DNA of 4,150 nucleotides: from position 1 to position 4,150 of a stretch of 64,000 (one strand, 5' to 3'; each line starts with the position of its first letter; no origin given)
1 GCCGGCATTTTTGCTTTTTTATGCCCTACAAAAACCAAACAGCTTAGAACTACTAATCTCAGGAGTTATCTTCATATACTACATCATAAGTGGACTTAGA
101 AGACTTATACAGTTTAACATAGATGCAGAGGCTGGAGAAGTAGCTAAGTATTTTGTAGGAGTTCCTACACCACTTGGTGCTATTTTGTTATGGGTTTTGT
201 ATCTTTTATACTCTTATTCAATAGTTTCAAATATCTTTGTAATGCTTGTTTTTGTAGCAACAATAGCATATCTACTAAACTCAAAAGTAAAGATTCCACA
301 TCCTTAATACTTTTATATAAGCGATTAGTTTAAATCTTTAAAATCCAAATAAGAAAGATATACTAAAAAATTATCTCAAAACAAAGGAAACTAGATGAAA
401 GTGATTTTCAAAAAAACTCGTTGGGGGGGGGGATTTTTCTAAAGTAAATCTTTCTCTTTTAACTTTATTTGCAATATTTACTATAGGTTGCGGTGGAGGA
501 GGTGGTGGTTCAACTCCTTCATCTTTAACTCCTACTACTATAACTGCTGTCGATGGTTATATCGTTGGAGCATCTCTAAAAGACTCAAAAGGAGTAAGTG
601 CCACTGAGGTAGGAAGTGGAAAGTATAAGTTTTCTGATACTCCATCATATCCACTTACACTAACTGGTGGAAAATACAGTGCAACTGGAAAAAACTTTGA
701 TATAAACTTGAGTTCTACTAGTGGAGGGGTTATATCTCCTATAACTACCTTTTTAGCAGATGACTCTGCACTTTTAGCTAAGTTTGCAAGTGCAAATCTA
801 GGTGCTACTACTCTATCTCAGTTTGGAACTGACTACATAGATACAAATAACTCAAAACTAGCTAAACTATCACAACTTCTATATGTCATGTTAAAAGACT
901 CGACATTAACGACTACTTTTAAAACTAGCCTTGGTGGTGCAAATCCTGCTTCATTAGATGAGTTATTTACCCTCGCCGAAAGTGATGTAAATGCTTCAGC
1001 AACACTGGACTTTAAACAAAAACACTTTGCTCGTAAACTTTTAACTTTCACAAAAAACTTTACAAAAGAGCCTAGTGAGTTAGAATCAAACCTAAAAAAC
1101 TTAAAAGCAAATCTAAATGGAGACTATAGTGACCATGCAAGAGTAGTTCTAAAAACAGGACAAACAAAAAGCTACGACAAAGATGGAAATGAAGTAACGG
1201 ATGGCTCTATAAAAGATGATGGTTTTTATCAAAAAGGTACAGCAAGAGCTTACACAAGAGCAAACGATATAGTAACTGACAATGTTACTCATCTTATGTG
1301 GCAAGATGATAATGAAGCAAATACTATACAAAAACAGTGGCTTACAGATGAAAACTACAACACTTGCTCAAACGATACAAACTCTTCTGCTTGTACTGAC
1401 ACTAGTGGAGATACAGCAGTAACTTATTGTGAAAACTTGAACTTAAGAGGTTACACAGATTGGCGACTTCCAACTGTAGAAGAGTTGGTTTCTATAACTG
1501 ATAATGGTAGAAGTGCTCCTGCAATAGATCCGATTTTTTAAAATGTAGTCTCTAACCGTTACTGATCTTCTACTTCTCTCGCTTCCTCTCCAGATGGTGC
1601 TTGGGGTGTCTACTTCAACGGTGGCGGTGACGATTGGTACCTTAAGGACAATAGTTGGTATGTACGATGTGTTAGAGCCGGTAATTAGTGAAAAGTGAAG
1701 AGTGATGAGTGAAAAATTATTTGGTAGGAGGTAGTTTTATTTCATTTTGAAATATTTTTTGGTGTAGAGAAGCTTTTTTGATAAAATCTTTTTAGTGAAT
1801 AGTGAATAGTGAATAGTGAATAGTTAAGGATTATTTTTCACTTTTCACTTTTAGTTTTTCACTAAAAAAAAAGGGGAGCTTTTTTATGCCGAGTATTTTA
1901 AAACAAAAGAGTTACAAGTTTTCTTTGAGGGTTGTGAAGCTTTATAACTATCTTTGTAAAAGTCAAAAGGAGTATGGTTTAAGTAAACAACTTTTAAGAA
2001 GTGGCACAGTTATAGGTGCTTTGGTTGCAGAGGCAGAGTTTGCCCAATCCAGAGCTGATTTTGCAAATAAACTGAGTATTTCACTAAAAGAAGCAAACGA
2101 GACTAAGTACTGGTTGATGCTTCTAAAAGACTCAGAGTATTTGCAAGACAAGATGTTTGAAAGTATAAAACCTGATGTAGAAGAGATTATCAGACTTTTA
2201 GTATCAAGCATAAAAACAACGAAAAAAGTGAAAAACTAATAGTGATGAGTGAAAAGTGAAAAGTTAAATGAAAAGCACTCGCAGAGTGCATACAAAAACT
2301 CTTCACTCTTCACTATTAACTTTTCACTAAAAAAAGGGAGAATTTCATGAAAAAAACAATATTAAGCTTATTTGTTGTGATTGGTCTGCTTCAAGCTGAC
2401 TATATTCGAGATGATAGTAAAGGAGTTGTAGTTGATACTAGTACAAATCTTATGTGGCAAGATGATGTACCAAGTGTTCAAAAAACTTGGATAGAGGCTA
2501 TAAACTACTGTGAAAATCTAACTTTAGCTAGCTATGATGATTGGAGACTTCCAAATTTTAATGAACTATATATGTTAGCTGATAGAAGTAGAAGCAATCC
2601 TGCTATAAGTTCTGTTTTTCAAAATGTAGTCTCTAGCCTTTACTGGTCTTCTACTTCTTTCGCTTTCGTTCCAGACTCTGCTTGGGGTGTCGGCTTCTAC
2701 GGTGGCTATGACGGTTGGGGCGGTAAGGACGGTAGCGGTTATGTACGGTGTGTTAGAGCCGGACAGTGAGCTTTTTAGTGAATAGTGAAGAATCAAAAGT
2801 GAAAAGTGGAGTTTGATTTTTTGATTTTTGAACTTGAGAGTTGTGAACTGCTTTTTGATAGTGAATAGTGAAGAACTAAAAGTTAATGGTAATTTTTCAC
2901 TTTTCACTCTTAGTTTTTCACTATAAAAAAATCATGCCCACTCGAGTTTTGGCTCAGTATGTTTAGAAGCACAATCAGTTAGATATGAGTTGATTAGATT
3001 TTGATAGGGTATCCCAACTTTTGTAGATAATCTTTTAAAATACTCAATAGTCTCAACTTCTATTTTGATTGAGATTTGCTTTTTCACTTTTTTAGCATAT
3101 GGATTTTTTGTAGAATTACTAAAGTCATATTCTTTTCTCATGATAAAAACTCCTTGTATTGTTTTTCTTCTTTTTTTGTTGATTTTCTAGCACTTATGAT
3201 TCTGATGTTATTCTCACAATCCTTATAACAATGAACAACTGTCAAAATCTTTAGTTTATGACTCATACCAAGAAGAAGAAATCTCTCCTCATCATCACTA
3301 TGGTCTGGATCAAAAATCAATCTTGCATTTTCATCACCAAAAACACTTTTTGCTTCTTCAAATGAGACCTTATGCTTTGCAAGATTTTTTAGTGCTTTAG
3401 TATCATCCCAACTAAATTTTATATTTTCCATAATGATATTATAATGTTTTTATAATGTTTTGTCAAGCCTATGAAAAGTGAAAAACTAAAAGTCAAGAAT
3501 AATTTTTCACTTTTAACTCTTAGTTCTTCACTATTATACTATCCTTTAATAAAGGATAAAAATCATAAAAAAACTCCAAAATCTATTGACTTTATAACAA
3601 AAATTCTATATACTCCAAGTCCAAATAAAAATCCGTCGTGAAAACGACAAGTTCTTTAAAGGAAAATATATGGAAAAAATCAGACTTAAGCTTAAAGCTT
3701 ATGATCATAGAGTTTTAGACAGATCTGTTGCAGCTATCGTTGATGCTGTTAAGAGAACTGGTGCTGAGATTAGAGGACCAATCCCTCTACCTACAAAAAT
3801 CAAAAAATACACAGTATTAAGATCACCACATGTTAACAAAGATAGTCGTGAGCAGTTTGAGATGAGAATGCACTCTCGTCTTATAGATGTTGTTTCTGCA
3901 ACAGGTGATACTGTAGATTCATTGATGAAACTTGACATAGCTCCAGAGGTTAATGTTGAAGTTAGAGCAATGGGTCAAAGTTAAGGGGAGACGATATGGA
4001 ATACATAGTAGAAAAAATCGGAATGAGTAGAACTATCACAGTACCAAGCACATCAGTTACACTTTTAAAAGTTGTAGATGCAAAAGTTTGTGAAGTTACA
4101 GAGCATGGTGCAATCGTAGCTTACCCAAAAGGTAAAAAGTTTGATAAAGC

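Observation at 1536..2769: DGR-like hypervariation in the 3' ~145 nt of two DUF1566 genes flanking an Avd-like gene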

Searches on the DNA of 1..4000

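Call 52: search_rna_families(source=window, start=1, end=4000, threshold=evalue, max_evalue=1)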
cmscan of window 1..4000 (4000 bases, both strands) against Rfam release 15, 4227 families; matches with E-value up to 1: 9.
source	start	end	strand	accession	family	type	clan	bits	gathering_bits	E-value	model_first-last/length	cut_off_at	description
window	2235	2320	-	RF03799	mir-3202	Gene; miRNA;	-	27.9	90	0.0088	1-79/79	no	mir-3202 microRNA precursor family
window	2865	2924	+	RF03743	MIR7696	Gene; miRNA;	-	25.3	83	0.13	15-74/88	no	MIR7696 microRNA precursor family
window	2052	2155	-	RF03955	MIR2934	Gene; miRNA;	-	24.8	100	0.2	1-113/113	no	MIR2934 microRNA precursor family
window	2843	2936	-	RF04172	MIR8675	Gene; miRNA;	-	23.5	90.8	0.35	1-95/95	no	MIR8675 microRNA precursor family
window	2228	2327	-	RF03743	MIR7696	Gene; miRNA;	-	23.5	83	0.37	4-85/88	no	MIR7696 microRNA precursor family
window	2235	2320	+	RF03799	mir-3202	Gene; miRNA;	-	22.1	90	0.41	1-79/79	no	mir-3202 microRNA precursor family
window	643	789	+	RF02132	HOXB13-AS1_1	Gene; lncRNA;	-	20.7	60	0.31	1-136/136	no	HOXB13 antisense RNA 1 conserved region 1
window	2241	2287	+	RF01144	sR17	Gene; snRNA; snoRNA; CD-box;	-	17.7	36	0.74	1-55/55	no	Small nucleolar RNA sR17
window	2833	2979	+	RF01412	BsrG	Gene; sRNA;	-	16.5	55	0.88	19-193/259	no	BsrG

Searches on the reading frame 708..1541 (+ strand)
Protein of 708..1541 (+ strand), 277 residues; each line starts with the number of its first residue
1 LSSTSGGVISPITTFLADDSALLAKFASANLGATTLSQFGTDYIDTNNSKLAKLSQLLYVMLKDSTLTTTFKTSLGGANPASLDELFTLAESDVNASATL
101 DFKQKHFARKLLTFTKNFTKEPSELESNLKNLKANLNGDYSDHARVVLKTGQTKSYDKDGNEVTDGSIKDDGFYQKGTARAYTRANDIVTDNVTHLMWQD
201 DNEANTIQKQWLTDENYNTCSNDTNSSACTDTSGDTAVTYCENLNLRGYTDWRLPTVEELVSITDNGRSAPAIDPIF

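Call 34: search_protein_families(library=pfam, proteins=[window:708-1541:+], max_evalue=0.01)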
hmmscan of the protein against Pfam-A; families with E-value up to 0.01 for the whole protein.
window:708-1541:+ (277 aa): 1 family
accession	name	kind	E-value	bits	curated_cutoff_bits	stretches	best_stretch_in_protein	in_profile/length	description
PF07603.17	Lcl_C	-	1.9e-15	57.6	34.9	1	188-275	2-68/117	Lcl C-terminal domain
